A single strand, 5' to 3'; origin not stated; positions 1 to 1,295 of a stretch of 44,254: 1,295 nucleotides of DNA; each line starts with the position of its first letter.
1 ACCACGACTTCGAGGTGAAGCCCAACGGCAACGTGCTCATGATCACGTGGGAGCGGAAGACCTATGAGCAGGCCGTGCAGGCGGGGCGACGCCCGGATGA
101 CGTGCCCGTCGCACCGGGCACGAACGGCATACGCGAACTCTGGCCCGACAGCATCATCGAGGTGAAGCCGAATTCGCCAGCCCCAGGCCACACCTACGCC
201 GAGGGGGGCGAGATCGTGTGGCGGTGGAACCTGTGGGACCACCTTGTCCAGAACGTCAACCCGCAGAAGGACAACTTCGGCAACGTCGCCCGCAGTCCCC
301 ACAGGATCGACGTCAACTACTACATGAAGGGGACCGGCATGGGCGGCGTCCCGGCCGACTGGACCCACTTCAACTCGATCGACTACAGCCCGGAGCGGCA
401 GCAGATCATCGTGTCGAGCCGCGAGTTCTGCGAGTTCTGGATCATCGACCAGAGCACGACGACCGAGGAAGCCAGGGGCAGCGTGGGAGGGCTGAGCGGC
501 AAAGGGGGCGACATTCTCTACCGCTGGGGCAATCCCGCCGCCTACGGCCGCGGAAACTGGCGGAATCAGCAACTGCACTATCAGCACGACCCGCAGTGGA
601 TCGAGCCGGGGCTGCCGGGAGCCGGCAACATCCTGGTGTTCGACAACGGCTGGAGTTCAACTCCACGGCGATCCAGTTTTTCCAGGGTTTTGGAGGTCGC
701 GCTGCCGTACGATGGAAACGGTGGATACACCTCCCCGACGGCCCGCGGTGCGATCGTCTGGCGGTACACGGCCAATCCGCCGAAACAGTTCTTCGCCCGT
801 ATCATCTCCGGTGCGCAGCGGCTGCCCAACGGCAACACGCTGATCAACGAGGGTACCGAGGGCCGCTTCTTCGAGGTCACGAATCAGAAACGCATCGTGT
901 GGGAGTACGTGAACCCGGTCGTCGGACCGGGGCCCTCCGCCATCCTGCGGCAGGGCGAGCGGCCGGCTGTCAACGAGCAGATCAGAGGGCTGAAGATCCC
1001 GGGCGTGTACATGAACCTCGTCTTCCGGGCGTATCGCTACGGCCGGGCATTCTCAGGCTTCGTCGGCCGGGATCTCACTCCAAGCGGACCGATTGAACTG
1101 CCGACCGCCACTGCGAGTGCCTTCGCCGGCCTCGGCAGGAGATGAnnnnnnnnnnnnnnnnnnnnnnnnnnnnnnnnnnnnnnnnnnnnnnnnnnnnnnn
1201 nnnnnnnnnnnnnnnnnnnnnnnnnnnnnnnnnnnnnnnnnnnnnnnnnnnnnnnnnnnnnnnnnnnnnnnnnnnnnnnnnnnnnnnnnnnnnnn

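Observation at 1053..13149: Self-contained reductive lipid cassette: one-polypeptide Pfa/Hgl-like PKS coupled to PPTase, FabL-type trans-ER and an R-domain/SCP2 release enzyme, with a divergent condensation-like acyltransferase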

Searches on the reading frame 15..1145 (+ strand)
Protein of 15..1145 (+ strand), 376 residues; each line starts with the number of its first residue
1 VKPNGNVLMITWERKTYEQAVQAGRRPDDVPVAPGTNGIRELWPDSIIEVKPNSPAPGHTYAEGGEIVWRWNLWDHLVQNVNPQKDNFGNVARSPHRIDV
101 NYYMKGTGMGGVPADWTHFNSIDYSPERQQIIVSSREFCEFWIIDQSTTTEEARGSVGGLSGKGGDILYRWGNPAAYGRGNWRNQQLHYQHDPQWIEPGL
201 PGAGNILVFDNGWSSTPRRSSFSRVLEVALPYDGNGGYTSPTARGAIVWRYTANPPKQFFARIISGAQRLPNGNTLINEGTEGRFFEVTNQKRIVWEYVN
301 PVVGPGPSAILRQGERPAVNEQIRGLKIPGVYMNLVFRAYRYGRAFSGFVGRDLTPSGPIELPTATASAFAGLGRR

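Call 5: search_protein_families(library=pfam, proteins=[window:15-1145:+], max_evalue=0.01)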
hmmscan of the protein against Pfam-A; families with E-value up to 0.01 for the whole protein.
window:15-1145:+ (376 aa): 2 families
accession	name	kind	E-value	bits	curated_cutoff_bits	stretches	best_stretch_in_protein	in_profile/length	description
PF05935.17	Arylsulfotrans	-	2.2e-14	53.7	24.2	1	64-285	134-337/374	Arylsulfotransferase (ASST)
PF14269.12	Arylsulfotran_2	-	1e-08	35.4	27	1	65-300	107-300/301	Arylsulfotransferase (ASST)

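Call 6: search_protein_families(library=ncbifam, proteins=[window:15-1145:+], max_evalue=0.01)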
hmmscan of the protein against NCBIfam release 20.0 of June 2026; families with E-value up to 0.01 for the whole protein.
window:15-1145:+ (376 aa): 0 families
